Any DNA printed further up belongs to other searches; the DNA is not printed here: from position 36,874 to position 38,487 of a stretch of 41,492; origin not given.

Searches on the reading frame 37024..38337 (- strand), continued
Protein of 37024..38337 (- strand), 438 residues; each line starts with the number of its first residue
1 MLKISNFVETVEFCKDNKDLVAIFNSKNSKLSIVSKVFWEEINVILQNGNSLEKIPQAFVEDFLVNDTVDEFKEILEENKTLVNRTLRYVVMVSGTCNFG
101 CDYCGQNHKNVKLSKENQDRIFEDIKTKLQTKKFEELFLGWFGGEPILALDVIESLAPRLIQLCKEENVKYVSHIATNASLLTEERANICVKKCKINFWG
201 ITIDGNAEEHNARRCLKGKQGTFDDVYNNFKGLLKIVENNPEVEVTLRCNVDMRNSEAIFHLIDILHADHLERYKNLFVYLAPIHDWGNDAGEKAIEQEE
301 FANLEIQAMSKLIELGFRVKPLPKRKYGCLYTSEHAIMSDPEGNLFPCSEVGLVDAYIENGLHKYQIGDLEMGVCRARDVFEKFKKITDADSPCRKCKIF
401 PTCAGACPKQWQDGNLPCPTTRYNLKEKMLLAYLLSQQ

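Call 59: search_protein_families(library=ncbifam, proteins=[P0016, P0018, P0040, P0005, P0006], max_evalue=0.01)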
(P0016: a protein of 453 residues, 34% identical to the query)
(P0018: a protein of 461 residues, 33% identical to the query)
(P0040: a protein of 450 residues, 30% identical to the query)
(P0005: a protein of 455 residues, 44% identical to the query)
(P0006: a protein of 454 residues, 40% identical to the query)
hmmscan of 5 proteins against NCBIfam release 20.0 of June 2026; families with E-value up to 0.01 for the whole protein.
P0016 (453 aa): 43 families (the best 25 are shown)
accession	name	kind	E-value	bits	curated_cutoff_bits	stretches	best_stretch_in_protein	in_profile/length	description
TIGR04463.1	rSAM_vs_C_rich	equivalog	3.8e-54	184.1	525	1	58-438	48-427/438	TIGR04463 family radical SAM/SPASM RiPP maturase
TIGR04334.1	rSAM_Clo7bot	equivalog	2.1e-37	128.8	600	1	67-442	65-436/440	radical SAM/SPASM domain Clo7bot peptide maturase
TIGR04280.1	geopep_mat_rSAM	hypoth_equivalog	1.1e-32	113.6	400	1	3-414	2-393/428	geopeptide radical SAM maturase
NF052473.1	rSAM_FlmE_OhkG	exception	1.4e-28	99.8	500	1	61-439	63-455/481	FlmE/OhkG family radical SAM/SPASM peptide maturase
NF038107.1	rSAM_NF038107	equivalog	2.7e-28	98.9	600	1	22-413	15-400/444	Cys-every-fifth radical SAM/SPASM peptide maturase CefB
NF047865.1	rSAM_PapB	equivalog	8e-18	64.7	340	1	100-416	11-319/330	PapB family radical SAM/SPASM ranthipeptide maturase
NF041298.1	rSAM_mat_DynA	equivalog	9.6e-18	64.3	450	1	94-414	3-322/356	dynobactin maturation radical SAM/SPASM protein DynA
TIGR03906.1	quino_hemo_SAM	equivalog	1.9e-14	53.2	453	1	99-246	101-244/467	quinohemoprotein amine dehydrogenase maturation protein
NF041707.1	rSAM_YhhB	equivalog_domain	5.4e-13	48.6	445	1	101-244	11-153/369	cyclophane-forming radical SAM/SPASM peptide maturase YhhB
TIGR03942.1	sulfatase_rSAM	equivalog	2.1e-12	46.8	349.45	1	100-418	8-329/363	anaerobic sulfatase maturase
NF041718.1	rSAM_phane_AMC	equivalog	3.1e-12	46.2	425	1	95-276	9-178/362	cyclophane-forming radical SAM peptide maturase AmcB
TIGR04068.1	rSAM_ocin_clost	equivalog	2e-11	43.4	500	1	95-242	87-231/462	Cys-rich peptide radical SAM maturase CcpM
TIGR03974.1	rSAM_six_Cys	equivalog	2.6e-11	43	425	1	92-244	99-245/451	thioether cross-link-forming SCIFF peptide maturase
NF038170.1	lachnocin_rSAM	equivalog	1.4e-10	40.6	550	1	99-247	83-227/440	lachnocin radical SAM maturase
TIGR03978.1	rSAM_paired_1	equivalog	6.5e-10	38.4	370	1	45-244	34-228/466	His-Xaa-Ser system radical SAM maturase HxsB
TIGR04085.1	rSAM_more_4Fe4S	domain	2.6e-09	37.4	27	1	335-419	1-80/93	SPASM domain-containing protein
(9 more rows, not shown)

P0018 (461 aa): 52 families (the best 25 are shown)
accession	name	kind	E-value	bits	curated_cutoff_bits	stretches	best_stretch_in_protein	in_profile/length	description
TIGR04463.1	rSAM_vs_C_rich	equivalog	9e-59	199.3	525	1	55-447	32-426/438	TIGR04463 family radical SAM/SPASM RiPP maturase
TIGR04334.1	rSAM_Clo7bot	equivalog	4.6e-40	137.6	600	1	57-450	41-434/440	radical SAM/SPASM domain Clo7bot peptide maturase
NF038107.1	rSAM_NF038107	equivalog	1.1e-36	126.6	600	1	36-423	15-400/444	Cys-every-fifth radical SAM/SPASM peptide maturase CefB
NF052473.1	rSAM_FlmE_OhkG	exception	3e-35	121.8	500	1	27-285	17-278/481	FlmE/OhkG family radical SAM/SPASM peptide maturase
TIGR04280.1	geopep_mat_rSAM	hypoth_equivalog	2.2e-34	119.1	400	1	18-423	3-392/428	geopeptide radical SAM maturase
NF047865.1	rSAM_PapB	equivalog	3.4e-21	75.8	340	1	110-289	7-181/330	PapB family radical SAM/SPASM ranthipeptide maturase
NF041298.1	rSAM_mat_DynA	equivalog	1.2e-19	70.6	450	1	109-424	4-322/356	dynobactin maturation radical SAM/SPASM protein DynA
NF041718.1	rSAM_phane_AMC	equivalog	7.3e-17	61.4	425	1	108-287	8-179/362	cyclophane-forming radical SAM peptide maturase AmcB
NF041707.1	rSAM_YhhB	equivalog_domain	1.5e-16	60.3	445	1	114-255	10-155/369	cyclophane-forming radical SAM/SPASM peptide maturase YhhB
TIGR04269.1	SAM_SPASM_FxsB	subfamily_domain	1.7e-16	60.2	370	1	114-287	10-187/363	FxsB family cyclophane-forming radical SAM/SPASM peptide maturase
TIGR03978.1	rSAM_paired_1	equivalog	4.3e-16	58.7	370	1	77-288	51-262/466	His-Xaa-Ser system radical SAM maturase HxsB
TIGR04068.1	rSAM_ocin_clost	equivalog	6.6e-16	58.2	500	1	80-268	66-249/462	Cys-rich peptide radical SAM maturase CcpM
TIGR03942.1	sulfatase_rSAM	equivalog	8.6e-16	58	349.45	1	114-299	9-189/363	anaerobic sulfatase maturase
TIGR03906.1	quino_hemo_SAM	equivalog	1.7e-14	53.3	453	1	109-285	97-272/467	quinohemoprotein amine dehydrogenase maturation protein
TIGR04261.1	rSAM_GlyRichRpt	subfamily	6.2e-14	51.8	310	1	110-262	1-154/363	cyclophane-forming radical SAM/SPASM peptide maturase GrrM/OscB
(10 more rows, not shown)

P0040 (450 aa): 41 families (the best 25 are shown)
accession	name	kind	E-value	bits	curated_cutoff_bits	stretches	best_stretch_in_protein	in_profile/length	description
TIGR04463.1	rSAM_vs_C_rich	equivalog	1.3e-61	208.7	525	1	11-435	5-426/438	TIGR04463 family radical SAM/SPASM RiPP maturase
NF038107.1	rSAM_NF038107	equivalog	1.5e-42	145.9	600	1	3-412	1-401/444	Cys-every-fifth radical SAM/SPASM peptide maturase CefB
NF052473.1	rSAM_FlmE_OhkG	exception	1.6e-39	136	500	2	3-270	1-279/481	FlmE/OhkG family radical SAM/SPASM peptide maturase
TIGR04334.1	rSAM_Clo7bot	equivalog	2.3e-37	128.7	600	1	38-439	42-435/440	radical SAM/SPASM domain Clo7bot peptide maturase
TIGR04280.1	geopep_mat_rSAM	hypoth_equivalog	5.6e-36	124.4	400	1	4-411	2-392/428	geopeptide radical SAM maturase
NF047865.1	rSAM_PapB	equivalog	5.2e-25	88.4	340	1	93-413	10-318/330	PapB family radical SAM/SPASM ranthipeptide maturase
NF041298.1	rSAM_mat_DynA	equivalog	1.4e-21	76.9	450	1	88-412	3-322/356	dynobactin maturation radical SAM/SPASM protein DynA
TIGR03942.1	sulfatase_rSAM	equivalog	2.4e-20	72.9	349.45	1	93-414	8-327/363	anaerobic sulfatase maturase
TIGR04068.1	rSAM_ocin_clost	equivalog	1.6e-19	70.2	500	1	19-256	12-253/462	Cys-rich peptide radical SAM maturase CcpM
TIGR04115.1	rSAM_Cxxx_rpt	equivalog_domain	4.8e-18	65.8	350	1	93-389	9-307/359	radical SAM peptide maturase, CXXX-repeat target family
TIGR03974.1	rSAM_six_Cys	equivalog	4.8e-16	58.7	425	1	18-233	31-244/451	thioether cross-link-forming SCIFF peptide maturase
NF041707.1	rSAM_YhhB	equivalog_domain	8.1e-15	54.6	445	1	92-232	8-151/369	cyclophane-forming radical SAM/SPASM peptide maturase YhhB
NF038170.1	lachnocin_rSAM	equivalog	1.5e-13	50.4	550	1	24-234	27-224/440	lachnocin radical SAM maturase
TIGR03978.1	rSAM_paired_1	equivalog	1.6e-13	50.2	370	1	19-233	15-227/466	His-Xaa-Ser system radical SAM maturase HxsB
TIGR04261.1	rSAM_GlyRichRpt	subfamily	8.4e-13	48.1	310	1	90-268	1-174/363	cyclophane-forming radical SAM/SPASM peptide maturase GrrM/OscB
TIGR04085.1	rSAM_more_4Fe4S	domain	2e-11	44.2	27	1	336-416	5-79/93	SPASM domain-containing protein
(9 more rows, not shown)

P0005 (455 aa): 41 families (the best 25 are shown)
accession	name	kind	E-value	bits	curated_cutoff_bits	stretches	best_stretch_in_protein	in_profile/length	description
TIGR04463.1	rSAM_vs_C_rich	equivalog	1.7e-57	195.2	525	1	24-438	12-427/438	TIGR04463 family radical SAM/SPASM RiPP maturase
TIGR04334.1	rSAM_Clo7bot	equivalog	3.7e-43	147.8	600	1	25-441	17-435/440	radical SAM/SPASM domain Clo7bot peptide maturase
NF038107.1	rSAM_NF038107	equivalog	3.4e-42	144.7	600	1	64-414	58-401/444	Cys-every-fifth radical SAM/SPASM peptide maturase CefB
NF052473.1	rSAM_FlmE_OhkG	exception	4.9e-32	111.2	500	1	63-448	66-464/481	FlmE/OhkG family radical SAM/SPASM peptide maturase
TIGR04280.1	geopep_mat_rSAM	hypoth_equivalog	7.8e-32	110.8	400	1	12-413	7-392/428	geopeptide radical SAM maturase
NF047865.1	rSAM_PapB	equivalog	9.6e-31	107.2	340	1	94-415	6-318/330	PapB family radical SAM/SPASM ranthipeptide maturase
NF041298.1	rSAM_mat_DynA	equivalog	1.3e-19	70.4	450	1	100-415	10-323/356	dynobactin maturation radical SAM/SPASM protein DynA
TIGR03942.1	sulfatase_rSAM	equivalog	6.8e-19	68.2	349.45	1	97-417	7-328/363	anaerobic sulfatase maturase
TIGR04068.1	rSAM_ocin_clost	equivalog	9.3e-18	64.3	500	1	71-260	64-252/462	Cys-rich peptide radical SAM maturase CcpM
TIGR04064.1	rSAM_nif11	equivalog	1e-17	64.1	518.7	1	89-240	76-227/459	nif11-like peptide radical SAM maturase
TIGR03974.1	rSAM_six_Cys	equivalog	8e-17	61.2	425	1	60-241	64-248/451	thioether cross-link-forming SCIFF peptide maturase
TIGR04115.1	rSAM_Cxxx_rpt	equivalog_domain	2.8e-15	56.6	350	1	94-409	5-322/359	radical SAM peptide maturase, CXXX-repeat target family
NF040492.1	not_ScfB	exception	9.3e-14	51.1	855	1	60-414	63-416/450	ScfB-related radical SAM/SPASM orphan maturase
NF041707.1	rSAM_YhhB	equivalog_domain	3e-13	49.4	445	1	95-239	6-154/369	cyclophane-forming radical SAM/SPASM peptide maturase YhhB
TIGR03906.1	quino_hemo_SAM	equivalog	3.9e-13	48.8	453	1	95-241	98-245/467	quinohemoprotein amine dehydrogenase maturation protein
TIGR04085.1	rSAM_more_4Fe4S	domain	1.3e-09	38.3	27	1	337-418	4-79/93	SPASM domain-containing protein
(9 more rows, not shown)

P0006 (454 aa): 31 families (the best 25 are shown)
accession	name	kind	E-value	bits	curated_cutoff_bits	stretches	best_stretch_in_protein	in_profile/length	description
TIGR04463.1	rSAM_vs_C_rich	equivalog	1.4e-57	195.4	525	1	38-444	30-428/438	TIGR04463 family radical SAM/SPASM RiPP maturase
TIGR04334.1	rSAM_Clo7bot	equivalog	1.7e-41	142.3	600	1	42-448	41-437/440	radical SAM/SPASM domain Clo7bot peptide maturase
NF038107.1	rSAM_NF038107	equivalog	6.9e-38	130.6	600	1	31-419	25-401/444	Cys-every-fifth radical SAM/SPASM peptide maturase CefB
NF052473.1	rSAM_FlmE_OhkG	exception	1.9e-32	112.6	500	1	39-276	43-281/481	FlmE/OhkG family radical SAM/SPASM peptide maturase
TIGR04280.1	geopep_mat_rSAM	hypoth_equivalog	2.2e-29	102.7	400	1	3-242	2-235/428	geopeptide radical SAM maturase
NF047865.1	rSAM_PapB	equivalog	8.7e-23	81.1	340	1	94-420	6-318/330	PapB family radical SAM/SPASM ranthipeptide maturase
NF041707.1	rSAM_YhhB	equivalog_domain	4.1e-17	62.1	445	1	95-239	6-154/369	cyclophane-forming radical SAM/SPASM peptide maturase YhhB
TIGR03942.1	sulfatase_rSAM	equivalog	1.1e-16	60.9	349.45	1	98-425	8-331/363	anaerobic sulfatase maturase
TIGR04068.1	rSAM_ocin_clost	equivalog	4.8e-16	58.7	500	1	34-301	22-291/462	Cys-rich peptide radical SAM maturase CcpM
TIGR04064.1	rSAM_nif11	equivalog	1.5e-15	56.9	518.7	1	40-242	30-229/459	nif11-like peptide radical SAM maturase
TIGR03974.1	rSAM_six_Cys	equivalog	4.3e-14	52.2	425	1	33-380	43-385/451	thioether cross-link-forming SCIFF peptide maturase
TIGR04269.1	SAM_SPASM_FxsB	subfamily_domain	2.1e-13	50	370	1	95-265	6-179/363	FxsB family cyclophane-forming radical SAM/SPASM peptide maturase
TIGR04115.1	rSAM_Cxxx_rpt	equivalog_domain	1e-12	48.2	350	1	94-256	5-173/359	radical SAM peptide maturase, CXXX-repeat target family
NF041298.1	rSAM_mat_DynA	equivalog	1.8e-12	47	450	1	95-419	5-322/356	dynobactin maturation radical SAM/SPASM protein DynA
TIGR03906.1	quino_hemo_SAM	equivalog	1.8e-12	46.7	453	1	50-239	57-243/467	quinohemoprotein amine dehydrogenase maturation protein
TIGR04085.1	rSAM_more_4Fe4S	domain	9.9e-08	32.3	27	1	335-424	3-80/93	SPASM domain-containing protein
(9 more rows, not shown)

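Call 64: find_encoding_contigs(protein=P0007, flank=4000, max_places=2)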
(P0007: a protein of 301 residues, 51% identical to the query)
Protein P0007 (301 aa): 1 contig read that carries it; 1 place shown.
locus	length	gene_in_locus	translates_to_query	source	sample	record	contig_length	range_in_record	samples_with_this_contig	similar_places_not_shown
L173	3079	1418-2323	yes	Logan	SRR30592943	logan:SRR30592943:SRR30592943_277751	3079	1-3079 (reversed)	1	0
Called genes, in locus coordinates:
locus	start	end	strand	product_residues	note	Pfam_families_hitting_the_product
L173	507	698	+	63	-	-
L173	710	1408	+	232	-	-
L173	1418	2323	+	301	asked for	PF04055:Radical_SAM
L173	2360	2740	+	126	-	-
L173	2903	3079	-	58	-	?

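Call 65: find_encoding_contigs(protein=P0008, flank=4000, max_places=2)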
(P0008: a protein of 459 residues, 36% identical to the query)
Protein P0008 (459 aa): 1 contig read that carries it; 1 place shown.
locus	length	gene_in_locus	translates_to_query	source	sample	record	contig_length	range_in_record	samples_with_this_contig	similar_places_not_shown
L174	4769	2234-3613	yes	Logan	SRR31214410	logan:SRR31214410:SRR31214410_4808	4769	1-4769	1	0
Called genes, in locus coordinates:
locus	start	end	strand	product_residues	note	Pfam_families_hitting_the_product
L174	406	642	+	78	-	-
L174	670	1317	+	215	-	-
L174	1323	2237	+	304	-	PF00296:Bac_luciferase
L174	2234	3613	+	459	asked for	PF04055:Radical_SAM, PF13353:Fer4_12 (faint)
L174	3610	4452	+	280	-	-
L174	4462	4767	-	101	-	?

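Call 74: predict_structure(alignment_id=A5)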
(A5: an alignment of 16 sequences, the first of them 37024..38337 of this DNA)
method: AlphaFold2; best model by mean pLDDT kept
length: 438 residues; sequences in the alignment: 16
mean_pLDDT: 89.1   pTM: 0.88
mean pLDDT of the five models: 89.1, 88.5, 88.3, 88.2, 82.0
residues with pLDDT >= 90: 270; 70-90: 142; 50-70: 26; < 50: 0
segments of 3 or more residues with pLDDT < 50: none
pLDDT, mean of each block of 10 residues (from residue 1): 91 95 92 95 85 86 92 84 90 87 77 96 96 94 92 98 98 95 97 97 95 87 96 96 95 93 98 96 76 85 96 95 80 86 89 83 90 86 70 77 62 71 93 91
secondary structure, 60 per line:
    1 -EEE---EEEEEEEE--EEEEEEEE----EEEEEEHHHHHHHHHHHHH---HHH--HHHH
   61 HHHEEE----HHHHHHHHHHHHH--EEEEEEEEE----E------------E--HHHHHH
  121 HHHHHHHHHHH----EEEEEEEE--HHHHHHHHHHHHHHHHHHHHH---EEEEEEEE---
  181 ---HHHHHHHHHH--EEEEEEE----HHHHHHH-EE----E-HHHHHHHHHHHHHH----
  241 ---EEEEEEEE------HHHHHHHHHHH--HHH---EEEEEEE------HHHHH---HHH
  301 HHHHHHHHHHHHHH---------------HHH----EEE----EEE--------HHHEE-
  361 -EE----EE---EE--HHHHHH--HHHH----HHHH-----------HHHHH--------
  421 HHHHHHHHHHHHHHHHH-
elements in order: E2-4 E8-15 E18-25 E30-35 H36-48 H57-63 E64-66 H71-83 E86-94 H115-131 E136-143 H146-166 E170-177 H184-193 E196-202 H207-213 H223-236 E244-251 H258-268 E277-283 H290-294 H298-314 E337-339 E344-346 H377-382 H385-388 H393-396 H408-412 H421-437

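Call 78: fold_search(model_id=the predicted structure, library=pdb)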
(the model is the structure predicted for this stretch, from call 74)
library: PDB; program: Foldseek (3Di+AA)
matches with E <= 10: 1563; with E <= 0.001: 45
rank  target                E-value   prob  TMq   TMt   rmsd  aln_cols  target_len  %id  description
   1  5why_B                1.2e-17  1.00  0.66  0.68   9.3       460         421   19  Structural Insights into Thioether Bond Formation in the Biosynthesis of Sactipeptides (released 2017-07-26)
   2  5wgg_A                2.5e-17  1.00  0.65  0.65   9.1       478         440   19  Structural Insights into Thioether Bond Formation in the Biosynthesis of Sactipeptides (released 2017-07-26)
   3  5why_A                3.9e-17  1.00  0.64  0.66   9.3       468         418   18  Structural Insights into Thioether Bond Formation in the Biosynthesis of Sactipeptides (released 2017-07-26)
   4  4k39_A                1.7e-14  1.00  0.58  0.69   5.3       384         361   20  Native anSMEcpe with bound AdoMet and Cp18Cys peptide (released 2013-05-08)
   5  4k38_A                2.6e-14  1.00  0.55  0.64   6.2       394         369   20  Native anSMEcpe with bound AdoMet and Kp18Cys peptide (released 2013-05-08)
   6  4k37_A                3.7e-14  1.00  0.55  0.65   6.0       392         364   18  Native anSMEcpe with bound AdoMet (released 2013-05-08)
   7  4k36_A                3.9e-14  1.00  0.52  0.59   9.0       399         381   19  His6 tagged anSMEcpe with bound AdoMet (released 2013-05-08)
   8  4k37_B                8.6e-14  1.00  0.54  0.63   6.7       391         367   19  Native anSMEcpe with bound AdoMet (released 2013-05-08)
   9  4k39_B                9.1e-14  1.00  0.56  0.67   6.0       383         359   19  Native anSMEcpe with bound AdoMet and Cp18Cys peptide (released 2013-05-08)
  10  4k36_B                2.1e-13  1.00  0.55  0.65   6.2       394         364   18  His6 tagged anSMEcpe with bound AdoMet (released 2013-05-08)
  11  8vpo                  2.8e-13  1.00  0.62  0.61   6.7       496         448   17  X-Ray Crystal Structure of TigE from Paramaledivibacter caminithermalis (released 2024-02-07)
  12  4k38_B                3.1e-13  1.00  0.55  0.66   6.3       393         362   18  Native anSMEcpe with bound AdoMet and Kp18Cys peptide (released 2013-05-08)
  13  9gmc_C                3.6e-12  1.00  0.57  0.65   5.5       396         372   17  Crystal structure of the complex formed between the radical SAM protein ChlB and the R3A mutant of ChlA (released 2025-06-25)
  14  9gm3_A                3.8e-12  1.00  0.59  0.67   5.3       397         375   16  Crystal structure of the complex formed between the radical SAM protein ChlB and the leader region of its precursor su (released 2025-06-25)
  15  9gmc_A                5.6e-12  1.00  0.59  0.68   5.1       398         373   16  Crystal structure of the complex formed between the radical SAM protein ChlB and the R3A mutant of ChlA (released 2025-06-25)
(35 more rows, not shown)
